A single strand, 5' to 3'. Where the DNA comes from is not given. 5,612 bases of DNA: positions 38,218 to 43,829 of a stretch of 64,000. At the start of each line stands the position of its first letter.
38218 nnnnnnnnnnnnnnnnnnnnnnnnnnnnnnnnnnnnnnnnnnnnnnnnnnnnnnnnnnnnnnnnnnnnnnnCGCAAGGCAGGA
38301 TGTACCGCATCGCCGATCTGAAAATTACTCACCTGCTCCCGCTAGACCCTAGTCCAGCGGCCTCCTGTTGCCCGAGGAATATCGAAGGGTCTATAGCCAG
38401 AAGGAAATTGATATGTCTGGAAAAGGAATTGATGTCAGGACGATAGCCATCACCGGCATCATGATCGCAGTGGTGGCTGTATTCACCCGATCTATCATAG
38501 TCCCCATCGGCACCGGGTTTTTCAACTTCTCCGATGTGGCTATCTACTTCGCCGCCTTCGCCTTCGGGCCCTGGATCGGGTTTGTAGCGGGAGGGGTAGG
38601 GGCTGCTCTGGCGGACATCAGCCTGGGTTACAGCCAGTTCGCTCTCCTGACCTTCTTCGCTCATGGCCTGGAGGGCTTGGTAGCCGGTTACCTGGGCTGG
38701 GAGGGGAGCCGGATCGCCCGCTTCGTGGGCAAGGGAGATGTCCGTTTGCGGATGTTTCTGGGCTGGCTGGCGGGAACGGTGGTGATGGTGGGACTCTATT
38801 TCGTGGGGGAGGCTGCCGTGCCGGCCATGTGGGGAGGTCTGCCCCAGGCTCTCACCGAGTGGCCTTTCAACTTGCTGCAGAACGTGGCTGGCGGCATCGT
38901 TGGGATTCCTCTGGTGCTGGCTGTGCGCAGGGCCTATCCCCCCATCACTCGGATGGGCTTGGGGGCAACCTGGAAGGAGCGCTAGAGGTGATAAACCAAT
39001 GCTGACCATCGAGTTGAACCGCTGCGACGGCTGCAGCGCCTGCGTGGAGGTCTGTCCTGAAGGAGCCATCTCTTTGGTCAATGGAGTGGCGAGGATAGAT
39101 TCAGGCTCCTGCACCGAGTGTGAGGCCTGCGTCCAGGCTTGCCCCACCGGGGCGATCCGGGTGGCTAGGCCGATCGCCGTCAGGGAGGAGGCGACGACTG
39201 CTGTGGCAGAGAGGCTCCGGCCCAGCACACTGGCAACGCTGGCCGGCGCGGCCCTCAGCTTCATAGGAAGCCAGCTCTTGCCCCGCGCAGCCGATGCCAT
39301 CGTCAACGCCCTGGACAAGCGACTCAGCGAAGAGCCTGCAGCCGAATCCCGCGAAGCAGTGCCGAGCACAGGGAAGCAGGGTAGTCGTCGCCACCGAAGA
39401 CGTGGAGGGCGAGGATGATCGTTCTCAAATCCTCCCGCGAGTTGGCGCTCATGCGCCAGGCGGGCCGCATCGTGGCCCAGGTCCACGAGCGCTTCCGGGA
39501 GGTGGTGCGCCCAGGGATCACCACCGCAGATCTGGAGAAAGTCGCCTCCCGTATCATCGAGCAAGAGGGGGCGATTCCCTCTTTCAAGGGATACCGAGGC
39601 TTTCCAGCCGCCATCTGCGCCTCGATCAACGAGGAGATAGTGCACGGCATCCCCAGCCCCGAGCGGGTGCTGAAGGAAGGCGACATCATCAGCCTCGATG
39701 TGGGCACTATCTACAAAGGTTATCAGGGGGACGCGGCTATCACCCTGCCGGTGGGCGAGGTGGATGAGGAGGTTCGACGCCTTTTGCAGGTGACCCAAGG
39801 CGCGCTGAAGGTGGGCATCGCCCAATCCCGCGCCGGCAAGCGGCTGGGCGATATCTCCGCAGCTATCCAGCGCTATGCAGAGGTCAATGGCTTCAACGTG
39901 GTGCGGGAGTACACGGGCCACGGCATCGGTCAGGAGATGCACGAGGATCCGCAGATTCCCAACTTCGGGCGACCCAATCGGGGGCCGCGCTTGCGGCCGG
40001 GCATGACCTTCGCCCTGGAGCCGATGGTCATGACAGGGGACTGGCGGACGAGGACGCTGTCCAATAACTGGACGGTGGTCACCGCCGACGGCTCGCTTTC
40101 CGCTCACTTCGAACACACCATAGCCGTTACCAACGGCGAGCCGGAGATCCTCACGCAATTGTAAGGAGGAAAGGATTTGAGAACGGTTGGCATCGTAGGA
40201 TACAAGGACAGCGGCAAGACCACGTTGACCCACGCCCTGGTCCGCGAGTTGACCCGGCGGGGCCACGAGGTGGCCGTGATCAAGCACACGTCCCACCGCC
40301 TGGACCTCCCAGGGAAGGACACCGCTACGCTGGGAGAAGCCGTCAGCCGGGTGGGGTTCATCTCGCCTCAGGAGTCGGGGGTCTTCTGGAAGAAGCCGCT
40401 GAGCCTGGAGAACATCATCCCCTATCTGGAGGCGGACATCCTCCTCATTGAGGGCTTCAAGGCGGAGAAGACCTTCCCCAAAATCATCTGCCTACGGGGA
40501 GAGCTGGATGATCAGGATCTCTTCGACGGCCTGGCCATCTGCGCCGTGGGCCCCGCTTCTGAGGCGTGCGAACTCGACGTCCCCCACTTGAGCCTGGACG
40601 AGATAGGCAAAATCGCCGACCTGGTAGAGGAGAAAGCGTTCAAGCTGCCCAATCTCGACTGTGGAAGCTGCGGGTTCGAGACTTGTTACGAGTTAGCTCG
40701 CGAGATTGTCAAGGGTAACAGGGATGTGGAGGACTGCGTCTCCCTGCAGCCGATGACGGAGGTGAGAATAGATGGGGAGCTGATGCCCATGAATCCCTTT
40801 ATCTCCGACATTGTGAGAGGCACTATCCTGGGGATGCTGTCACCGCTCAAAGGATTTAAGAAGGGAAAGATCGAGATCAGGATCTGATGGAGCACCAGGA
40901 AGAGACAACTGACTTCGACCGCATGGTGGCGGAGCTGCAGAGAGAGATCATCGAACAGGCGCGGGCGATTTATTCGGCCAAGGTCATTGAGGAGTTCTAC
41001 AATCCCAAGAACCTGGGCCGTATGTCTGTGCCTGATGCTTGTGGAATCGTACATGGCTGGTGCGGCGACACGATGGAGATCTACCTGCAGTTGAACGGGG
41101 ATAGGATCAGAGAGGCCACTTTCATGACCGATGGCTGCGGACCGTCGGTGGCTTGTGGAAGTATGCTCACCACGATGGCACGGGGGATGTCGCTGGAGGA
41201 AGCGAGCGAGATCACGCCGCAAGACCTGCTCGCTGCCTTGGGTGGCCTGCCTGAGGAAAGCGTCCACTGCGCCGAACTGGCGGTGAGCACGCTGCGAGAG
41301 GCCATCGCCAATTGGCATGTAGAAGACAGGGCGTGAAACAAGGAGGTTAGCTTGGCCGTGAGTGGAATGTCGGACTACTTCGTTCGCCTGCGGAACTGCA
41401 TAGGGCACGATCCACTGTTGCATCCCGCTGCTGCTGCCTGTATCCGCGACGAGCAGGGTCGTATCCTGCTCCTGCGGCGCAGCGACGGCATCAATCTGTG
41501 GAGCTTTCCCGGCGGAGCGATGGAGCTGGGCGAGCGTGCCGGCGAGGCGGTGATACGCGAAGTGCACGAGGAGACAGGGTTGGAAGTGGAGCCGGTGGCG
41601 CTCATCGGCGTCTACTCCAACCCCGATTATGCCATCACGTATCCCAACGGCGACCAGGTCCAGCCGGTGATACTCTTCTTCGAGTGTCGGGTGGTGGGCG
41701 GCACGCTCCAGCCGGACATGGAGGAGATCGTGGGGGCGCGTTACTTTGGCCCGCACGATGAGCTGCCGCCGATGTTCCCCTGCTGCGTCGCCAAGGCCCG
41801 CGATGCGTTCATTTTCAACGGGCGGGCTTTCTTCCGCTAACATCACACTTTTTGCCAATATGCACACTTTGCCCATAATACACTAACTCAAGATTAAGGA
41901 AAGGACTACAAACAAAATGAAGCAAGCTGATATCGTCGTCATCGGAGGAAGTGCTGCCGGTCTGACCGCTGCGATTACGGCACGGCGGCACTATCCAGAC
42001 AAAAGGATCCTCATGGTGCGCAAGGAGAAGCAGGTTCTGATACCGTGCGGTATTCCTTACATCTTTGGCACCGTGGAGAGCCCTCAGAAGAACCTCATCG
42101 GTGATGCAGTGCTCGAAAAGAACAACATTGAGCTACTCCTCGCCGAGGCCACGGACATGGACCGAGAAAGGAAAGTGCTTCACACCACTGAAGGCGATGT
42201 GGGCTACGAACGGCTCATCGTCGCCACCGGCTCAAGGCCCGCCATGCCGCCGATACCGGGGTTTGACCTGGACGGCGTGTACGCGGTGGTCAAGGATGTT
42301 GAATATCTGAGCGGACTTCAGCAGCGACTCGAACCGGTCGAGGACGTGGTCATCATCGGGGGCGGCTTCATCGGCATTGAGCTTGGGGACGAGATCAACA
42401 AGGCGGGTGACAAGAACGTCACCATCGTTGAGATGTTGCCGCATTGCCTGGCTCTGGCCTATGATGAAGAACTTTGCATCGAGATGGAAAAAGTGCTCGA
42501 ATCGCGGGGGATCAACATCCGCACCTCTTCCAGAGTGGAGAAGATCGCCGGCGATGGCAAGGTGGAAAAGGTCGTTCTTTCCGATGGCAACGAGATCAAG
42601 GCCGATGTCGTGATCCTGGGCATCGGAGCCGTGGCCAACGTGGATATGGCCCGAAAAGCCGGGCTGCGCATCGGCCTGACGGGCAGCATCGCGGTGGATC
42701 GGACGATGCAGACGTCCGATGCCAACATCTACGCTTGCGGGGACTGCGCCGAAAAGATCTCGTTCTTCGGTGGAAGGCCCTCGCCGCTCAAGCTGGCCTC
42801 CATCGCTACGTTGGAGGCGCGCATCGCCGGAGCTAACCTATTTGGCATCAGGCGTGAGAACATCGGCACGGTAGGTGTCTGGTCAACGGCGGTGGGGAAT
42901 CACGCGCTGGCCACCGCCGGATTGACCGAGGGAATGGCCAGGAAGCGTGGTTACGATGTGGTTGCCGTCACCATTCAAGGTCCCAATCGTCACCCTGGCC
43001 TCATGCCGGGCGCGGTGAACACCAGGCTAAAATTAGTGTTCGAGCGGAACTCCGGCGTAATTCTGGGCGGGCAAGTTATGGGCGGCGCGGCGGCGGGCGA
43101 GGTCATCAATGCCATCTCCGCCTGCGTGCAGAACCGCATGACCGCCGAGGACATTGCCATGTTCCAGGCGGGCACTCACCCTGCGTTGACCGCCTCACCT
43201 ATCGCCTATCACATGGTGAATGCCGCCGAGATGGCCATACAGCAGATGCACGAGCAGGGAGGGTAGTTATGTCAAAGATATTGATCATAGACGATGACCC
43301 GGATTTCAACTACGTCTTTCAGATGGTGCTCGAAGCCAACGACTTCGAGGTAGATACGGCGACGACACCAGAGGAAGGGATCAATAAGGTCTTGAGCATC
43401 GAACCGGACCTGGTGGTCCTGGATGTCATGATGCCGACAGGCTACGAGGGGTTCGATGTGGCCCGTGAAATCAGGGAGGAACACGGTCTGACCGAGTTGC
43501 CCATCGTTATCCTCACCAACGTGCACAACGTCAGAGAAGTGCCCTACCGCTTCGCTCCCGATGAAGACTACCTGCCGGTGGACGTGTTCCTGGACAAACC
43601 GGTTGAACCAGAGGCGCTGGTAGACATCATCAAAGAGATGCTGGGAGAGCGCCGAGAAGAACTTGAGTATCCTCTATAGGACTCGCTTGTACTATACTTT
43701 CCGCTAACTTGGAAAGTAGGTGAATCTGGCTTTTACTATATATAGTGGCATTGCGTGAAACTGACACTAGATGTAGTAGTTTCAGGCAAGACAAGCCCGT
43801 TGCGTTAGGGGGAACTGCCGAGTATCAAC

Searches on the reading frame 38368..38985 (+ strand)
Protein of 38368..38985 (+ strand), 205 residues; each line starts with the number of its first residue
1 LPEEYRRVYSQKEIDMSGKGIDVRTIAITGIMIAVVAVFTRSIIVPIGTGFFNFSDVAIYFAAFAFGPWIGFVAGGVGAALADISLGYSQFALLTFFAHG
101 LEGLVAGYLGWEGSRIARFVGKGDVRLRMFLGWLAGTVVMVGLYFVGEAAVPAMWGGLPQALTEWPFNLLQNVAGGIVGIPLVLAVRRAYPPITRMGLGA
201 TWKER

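Call 50: search_protein_families(library=ncbifam, proteins=[window:38368-38985:+], max_evalue=0.00001)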
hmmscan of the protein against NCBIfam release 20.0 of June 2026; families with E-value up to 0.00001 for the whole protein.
window:38368-38985:+ (205 aa): 1 family
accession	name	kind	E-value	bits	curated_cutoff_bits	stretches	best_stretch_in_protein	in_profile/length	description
TIGR04518.1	ECF_S_folT_fam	subfamily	3.4e-07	30.2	60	1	21-119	2-91/163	folate family ECF transporter S component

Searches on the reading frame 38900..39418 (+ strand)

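Call 50: search_protein_families(library=ncbifam, proteins=[window:38900-39418:+], max_evalue=0.00001)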
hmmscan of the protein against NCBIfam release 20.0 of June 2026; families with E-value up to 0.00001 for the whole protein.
window:38900-39418:+ (172 aa): 56 families (the best 25 are shown)
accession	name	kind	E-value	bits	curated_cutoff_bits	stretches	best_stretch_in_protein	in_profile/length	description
NF040864.1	HgcB_ferredoxin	equivalog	1.7e-12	47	99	1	35-92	9-67/93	mercury methylation ferredoxin HgcB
TIGR02700.1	flavo_MJ0208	hypoth_equivalog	4e-12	45.9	251.35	1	36-95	144-203/234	dihydromethanopterin reductase (acceptor)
NF038196.1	ferrodoxin_EFR1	subfamily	5.3e-12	46.3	75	1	37-89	182-232/242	EFR1 family ferrodoxin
NF043039.1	HgcAB_like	equivalog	1.1e-11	45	285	1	33-87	293-350/350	HgcAB-like fusion protein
NF043069.1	T4HPD_activ_SAM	equivalog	1.6e-11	44.2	425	1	34-88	45-99/299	trans-4-hydroxy-L-proline dehydratase activase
NF005504.0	PRK07118.1-3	equivalog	4.8e-11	42.6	437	1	40-88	219-267/293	Fe-S cluster domain-containing protein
TIGR04041.1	activase_YjjW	hypoth_equivalog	7.9e-11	41.9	250.2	1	39-94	40-95/276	YjjW family glycine radical enzyme activase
NF006221.0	PRK08348.1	subfamily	1.1e-10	41.3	124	1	34-90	38-96/136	NADH-plastoquinone oxidoreductase subunit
NF005503.0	PRK07118.1-2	equivalog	4.4e-10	39.3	252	1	42-89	140-187/292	RnfABCDGE type electron transport complex subunit B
NF040770.1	hetero_SS_HdrA2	exception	5.3e-10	38.1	1100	1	36-89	573-626/777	CoB-CoM heterodisulfide reductase HdrA2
NF045874.1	Vhu_polyferre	exception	5.4e-10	38.5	600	1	40-93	128-181/381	F420-non-reducing hydrogenase associated-polyferredoxin VhuB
TIGR04105.1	FeFe_hydrog_B1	subfamily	7e-10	38.2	450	1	40-91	111-165/462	monomeric [FeFe] hydrogenase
TIGR02179.1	PorD_KorD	subfamily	9.4e-10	38.5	60.05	1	37-89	22-75/78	2-oxoacid:acceptor oxidoreductase, delta subunit, pyruvate/2-ketoisovalerate family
NF007658.0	PRK10330.1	equivalog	1.9e-09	37.2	260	1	42-101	61-120/181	electron transport protein HydN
NF005506.0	PRK07118.1-5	equivalog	3.7e-09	36.4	388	1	42-88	143-189/279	Fe-S cluster domain-containing protein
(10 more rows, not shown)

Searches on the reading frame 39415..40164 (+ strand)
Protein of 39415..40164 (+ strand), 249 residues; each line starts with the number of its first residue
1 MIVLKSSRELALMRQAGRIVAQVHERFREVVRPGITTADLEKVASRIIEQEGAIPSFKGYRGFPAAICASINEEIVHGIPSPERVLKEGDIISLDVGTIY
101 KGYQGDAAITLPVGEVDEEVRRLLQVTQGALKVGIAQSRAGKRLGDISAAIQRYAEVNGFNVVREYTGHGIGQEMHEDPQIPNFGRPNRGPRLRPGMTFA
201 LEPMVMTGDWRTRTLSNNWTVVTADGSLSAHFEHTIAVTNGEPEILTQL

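Call 50: search_protein_families(library=ncbifam, proteins=[window:39415-40164:+], max_evalue=0.00001)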
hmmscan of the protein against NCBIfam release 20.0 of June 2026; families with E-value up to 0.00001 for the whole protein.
window:39415-40164:+ (249 aa): 10 families
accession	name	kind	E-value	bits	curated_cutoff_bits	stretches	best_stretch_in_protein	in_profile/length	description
TIGR00500.1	met_pdase_I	equivalog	2.5e-101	338.4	171.35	1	2-248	1-246/247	type I methionyl aminopeptidase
NF009533.0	PRK12897.1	equivalog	6.1e-67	225.6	488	1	1-249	1-248/248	type I methionyl aminopeptidase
NF005583.0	PRK07281.1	equivalog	2.2e-59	201.1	445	2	99-247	129-278/286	methionyl aminopeptidase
NF008970.0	PRK12318.1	equivalog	5.5e-52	176.8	267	1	2-249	41-289/291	methionyl aminopeptidase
TIGR00501.1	met_pdase_II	equivalog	2.5e-28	99.5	222.65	1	15-208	10-194/295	type II methionyl aminopeptidase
NF007310.0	PRK09795.1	equivalog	1.5e-16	60.2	393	1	4-207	127-326/361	aminopeptidase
NF040821.1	dipep_PepQ_Arch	equivalog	2e-16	59.9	630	1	65-208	178-317/346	Xaa-Pro dipeptidase PepQ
NF008131.0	PRK10879.1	equivalog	2.2e-16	59.7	465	1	1-153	170-317/438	Xaa-Pro aminopeptidase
TIGR02993.1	ectoine_eutD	equivalog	1.1e-10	41.2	613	1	4-211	158-363/391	ectoine hydrolase DoeA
TIGR00495.1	crvDNA_42K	hypoth_equivalog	1.1e-06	27.7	430.05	1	14-171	24-189/383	ErbB3-binding protein EBP1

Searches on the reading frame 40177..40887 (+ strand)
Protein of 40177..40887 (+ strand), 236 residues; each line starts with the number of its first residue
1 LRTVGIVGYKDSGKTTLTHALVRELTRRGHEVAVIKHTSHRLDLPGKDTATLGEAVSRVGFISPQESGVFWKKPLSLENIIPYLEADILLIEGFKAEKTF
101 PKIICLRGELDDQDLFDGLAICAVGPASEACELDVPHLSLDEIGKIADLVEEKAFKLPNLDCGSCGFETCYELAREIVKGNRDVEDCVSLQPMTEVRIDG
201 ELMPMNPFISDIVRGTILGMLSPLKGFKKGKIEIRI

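Call 33: search_protein_families(library=pfam, proteins=[window:40177-40887:+], max_evalue=0.0001)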
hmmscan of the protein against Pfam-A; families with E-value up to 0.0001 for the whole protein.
window:40177-40887:+ (236 aa): 2 families
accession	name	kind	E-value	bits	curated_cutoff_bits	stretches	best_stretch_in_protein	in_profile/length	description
PF03205.20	MobB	-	6.8e-23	81.5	26.6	1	4-115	2-119/133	Molybdopterin guanine dinucleotide synthesis protein B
PF04060.18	FeS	-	3.1e-12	46.4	23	1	157-188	1-32/33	Putative Fe-S cluster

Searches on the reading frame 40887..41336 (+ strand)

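Call 33: search_protein_families(library=pfam, proteins=[window:40887-41336:+], max_evalue=0.0001)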
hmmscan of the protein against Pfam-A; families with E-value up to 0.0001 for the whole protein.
window:40887-41336:+ (149 aa): 1 family
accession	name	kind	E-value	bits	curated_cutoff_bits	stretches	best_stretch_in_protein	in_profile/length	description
PF01592.21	NifU_N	-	3.8e-30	105.1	22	1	29-144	2-121/127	NifU-like N terminal domain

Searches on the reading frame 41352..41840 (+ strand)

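Call 33: search_protein_families(library=pfam, proteins=[window:41352-41840:+], max_evalue=0.0001)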
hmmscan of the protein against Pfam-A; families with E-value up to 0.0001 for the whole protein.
window:41352-41840:+ (162 aa): 2 families
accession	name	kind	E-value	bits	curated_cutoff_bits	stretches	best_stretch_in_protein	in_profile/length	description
PF00293.34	NUDIX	-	2.6e-23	82.9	21.1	1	23-137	2-118/134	NUDIX domain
PF14815.12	NUDIX_4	-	2.3e-06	27.8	35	1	28-81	2-55/113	NUDIX domain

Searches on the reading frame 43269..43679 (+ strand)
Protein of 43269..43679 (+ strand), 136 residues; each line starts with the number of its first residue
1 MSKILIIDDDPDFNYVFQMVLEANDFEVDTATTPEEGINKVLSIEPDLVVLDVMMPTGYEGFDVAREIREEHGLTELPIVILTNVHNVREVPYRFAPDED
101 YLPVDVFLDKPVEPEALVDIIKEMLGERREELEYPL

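Call 33: search_protein_families(library=pfam, proteins=[window:43269-43679:+], max_evalue=0.0001)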
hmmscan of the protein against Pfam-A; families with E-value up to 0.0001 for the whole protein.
window:43269-43679:+ (136 aa): 1 family
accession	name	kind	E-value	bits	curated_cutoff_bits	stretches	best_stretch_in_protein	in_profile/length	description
PF00072.30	Response_reg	-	1.5e-17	64.2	30.2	1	4-121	1-110/111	Response regulator receiver domain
